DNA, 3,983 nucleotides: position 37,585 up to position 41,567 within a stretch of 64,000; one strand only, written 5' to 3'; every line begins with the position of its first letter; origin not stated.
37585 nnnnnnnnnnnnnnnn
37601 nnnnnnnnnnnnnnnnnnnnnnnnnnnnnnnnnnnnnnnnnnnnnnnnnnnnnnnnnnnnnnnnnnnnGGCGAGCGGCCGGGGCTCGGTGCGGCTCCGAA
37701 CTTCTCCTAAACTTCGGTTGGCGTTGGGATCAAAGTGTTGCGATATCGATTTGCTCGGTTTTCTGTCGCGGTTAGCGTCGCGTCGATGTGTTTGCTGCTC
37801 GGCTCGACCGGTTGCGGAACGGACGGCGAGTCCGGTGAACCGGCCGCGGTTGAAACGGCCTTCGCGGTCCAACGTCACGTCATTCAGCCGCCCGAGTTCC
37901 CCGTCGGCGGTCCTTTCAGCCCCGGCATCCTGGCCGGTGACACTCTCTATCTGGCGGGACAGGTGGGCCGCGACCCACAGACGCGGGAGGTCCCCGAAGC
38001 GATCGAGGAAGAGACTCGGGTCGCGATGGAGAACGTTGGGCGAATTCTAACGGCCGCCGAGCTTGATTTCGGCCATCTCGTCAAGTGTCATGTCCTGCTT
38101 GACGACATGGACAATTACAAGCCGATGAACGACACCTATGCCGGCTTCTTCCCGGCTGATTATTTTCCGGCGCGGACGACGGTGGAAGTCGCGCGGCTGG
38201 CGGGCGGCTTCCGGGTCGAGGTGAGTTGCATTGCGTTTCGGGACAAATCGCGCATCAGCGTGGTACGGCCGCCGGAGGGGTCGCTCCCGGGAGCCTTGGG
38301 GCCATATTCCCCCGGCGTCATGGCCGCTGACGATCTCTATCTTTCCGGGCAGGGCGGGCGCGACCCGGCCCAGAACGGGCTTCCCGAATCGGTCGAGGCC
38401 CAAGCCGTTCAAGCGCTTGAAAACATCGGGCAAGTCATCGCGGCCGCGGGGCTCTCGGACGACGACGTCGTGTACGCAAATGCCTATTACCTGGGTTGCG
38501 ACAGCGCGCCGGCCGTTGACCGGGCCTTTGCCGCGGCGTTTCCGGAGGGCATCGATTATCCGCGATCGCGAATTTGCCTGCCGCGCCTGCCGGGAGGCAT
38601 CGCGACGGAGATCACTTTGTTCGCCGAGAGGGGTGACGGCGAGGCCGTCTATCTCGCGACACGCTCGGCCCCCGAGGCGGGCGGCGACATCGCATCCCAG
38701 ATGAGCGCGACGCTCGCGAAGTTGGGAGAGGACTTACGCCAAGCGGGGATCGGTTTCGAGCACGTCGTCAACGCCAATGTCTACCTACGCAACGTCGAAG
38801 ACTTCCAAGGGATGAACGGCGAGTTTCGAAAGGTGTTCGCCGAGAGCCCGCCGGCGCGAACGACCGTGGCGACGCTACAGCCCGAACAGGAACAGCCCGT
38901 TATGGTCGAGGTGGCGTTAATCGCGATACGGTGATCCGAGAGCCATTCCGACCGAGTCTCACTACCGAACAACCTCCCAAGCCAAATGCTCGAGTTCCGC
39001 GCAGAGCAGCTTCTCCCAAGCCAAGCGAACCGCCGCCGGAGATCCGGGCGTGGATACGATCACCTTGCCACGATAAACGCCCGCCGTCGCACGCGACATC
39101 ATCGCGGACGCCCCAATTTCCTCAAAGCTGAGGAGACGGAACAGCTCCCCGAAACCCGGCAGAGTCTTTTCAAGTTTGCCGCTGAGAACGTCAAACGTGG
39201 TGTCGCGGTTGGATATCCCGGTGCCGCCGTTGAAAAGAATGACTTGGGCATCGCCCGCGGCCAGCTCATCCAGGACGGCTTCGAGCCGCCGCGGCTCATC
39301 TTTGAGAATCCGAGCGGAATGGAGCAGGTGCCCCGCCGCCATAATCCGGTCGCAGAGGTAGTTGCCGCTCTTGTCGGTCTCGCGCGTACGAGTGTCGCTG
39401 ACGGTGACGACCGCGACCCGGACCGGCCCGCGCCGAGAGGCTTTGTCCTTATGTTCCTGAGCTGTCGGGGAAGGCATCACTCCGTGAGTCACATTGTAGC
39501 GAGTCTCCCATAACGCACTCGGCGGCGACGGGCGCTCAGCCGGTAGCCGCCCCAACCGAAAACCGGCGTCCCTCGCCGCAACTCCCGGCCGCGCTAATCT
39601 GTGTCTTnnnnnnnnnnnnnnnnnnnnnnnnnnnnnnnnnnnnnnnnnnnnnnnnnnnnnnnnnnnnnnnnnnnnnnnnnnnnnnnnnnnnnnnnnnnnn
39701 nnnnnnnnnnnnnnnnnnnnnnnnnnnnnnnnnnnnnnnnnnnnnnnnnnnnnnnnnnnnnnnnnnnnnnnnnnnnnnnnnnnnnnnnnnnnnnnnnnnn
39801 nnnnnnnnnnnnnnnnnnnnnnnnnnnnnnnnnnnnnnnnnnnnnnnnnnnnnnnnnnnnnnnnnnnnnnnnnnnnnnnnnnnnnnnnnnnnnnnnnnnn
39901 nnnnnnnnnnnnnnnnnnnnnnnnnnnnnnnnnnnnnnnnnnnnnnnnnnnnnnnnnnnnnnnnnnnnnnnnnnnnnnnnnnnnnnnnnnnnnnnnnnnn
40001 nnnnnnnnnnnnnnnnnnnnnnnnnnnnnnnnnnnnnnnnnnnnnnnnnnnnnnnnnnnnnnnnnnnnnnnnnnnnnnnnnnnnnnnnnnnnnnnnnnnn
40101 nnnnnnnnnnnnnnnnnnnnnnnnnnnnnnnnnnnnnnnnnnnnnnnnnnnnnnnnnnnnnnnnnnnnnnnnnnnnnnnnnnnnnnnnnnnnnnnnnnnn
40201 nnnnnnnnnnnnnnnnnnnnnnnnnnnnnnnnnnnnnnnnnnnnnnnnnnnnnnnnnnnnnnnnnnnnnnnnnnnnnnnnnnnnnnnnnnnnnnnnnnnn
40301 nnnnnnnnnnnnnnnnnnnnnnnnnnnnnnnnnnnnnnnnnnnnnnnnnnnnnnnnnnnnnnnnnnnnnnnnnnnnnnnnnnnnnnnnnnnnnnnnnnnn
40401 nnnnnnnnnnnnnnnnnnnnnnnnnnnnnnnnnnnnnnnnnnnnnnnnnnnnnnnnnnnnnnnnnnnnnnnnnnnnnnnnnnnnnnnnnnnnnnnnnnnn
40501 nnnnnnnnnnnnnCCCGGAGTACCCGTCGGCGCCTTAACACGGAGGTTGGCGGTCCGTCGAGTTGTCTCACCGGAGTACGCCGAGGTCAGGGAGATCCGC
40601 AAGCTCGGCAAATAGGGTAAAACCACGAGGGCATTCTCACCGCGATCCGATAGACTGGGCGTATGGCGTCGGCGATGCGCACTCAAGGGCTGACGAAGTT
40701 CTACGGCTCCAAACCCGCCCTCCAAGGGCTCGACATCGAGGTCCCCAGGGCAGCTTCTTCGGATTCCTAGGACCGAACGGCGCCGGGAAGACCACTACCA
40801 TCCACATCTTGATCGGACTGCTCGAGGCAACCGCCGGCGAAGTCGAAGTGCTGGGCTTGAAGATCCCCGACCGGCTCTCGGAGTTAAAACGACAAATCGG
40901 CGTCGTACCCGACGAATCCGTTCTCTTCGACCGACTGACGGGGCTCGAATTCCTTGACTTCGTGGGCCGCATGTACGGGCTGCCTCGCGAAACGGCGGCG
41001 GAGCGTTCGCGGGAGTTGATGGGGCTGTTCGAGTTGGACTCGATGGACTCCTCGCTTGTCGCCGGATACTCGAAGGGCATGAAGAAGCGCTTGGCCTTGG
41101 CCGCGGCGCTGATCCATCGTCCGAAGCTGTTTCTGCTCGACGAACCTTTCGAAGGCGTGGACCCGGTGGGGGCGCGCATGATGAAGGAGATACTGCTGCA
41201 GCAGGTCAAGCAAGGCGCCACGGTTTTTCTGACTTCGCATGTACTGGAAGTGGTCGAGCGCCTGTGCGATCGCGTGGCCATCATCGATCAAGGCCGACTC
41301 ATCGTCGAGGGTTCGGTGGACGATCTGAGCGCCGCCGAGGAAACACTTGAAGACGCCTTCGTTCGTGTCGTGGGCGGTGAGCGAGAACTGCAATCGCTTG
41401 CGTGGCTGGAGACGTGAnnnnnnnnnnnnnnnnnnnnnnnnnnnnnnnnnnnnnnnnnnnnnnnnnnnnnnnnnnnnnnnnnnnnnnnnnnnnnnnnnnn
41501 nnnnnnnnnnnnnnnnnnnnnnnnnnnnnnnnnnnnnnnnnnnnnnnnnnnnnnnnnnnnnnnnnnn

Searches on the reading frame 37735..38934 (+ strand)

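Call 14: search_protein_families(library=pfam, proteins=[window:37735-38934:+], max_evalue=0.00001)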
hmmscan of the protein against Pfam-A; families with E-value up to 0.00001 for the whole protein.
window:37735-38934:+ (399 aa): 1 family
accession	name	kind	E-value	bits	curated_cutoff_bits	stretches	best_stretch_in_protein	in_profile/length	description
PF01042.26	Ribonuc_L-PSP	-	3.4e-60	201.8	27.3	3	59-167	9-119/121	Endoribonuclease L-PSP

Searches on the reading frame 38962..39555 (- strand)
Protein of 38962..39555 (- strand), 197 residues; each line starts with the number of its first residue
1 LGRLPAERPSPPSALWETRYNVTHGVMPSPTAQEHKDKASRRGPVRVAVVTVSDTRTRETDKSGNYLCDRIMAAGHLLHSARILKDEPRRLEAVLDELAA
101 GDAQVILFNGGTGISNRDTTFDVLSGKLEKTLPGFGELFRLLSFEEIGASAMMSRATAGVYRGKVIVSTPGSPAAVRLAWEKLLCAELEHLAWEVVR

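Call 14: search_protein_families(library=pfam, proteins=[window:38962-39555:-], max_evalue=0.00001)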
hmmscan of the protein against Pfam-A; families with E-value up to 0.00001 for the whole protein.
window:38962-39555:- (197 aa): 1 family
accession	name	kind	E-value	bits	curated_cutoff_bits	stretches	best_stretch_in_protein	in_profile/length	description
PF00994.29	MoCF_biosynth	-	1.9e-26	92.9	26.6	1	48-190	1-144/144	Probable molybdopterin binding domain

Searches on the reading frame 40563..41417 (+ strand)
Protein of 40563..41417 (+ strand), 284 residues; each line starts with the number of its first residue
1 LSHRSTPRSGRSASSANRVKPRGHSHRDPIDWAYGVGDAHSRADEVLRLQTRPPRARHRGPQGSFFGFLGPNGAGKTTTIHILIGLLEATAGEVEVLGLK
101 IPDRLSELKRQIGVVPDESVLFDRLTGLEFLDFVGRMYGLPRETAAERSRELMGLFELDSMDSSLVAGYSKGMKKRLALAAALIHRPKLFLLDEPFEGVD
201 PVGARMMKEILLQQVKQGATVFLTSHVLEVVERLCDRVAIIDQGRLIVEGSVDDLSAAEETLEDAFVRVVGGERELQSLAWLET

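Call 14: search_protein_families(library=pfam, proteins=[window:40563-41417:+], max_evalue=0.00001)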
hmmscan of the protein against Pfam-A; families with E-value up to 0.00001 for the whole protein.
window:40563-41417:+ (284 aa): 2 families
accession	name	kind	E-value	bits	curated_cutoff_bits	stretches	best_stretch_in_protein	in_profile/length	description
PF00005.33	ABC_tran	-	6.1e-25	88.9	25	1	62-196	10-136/137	ABC transporter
PF13304.12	AAA_21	-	9.2e-11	42.8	27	1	167-230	236-302/304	AAA domain, putative AbiEii toxin, Type IV TA system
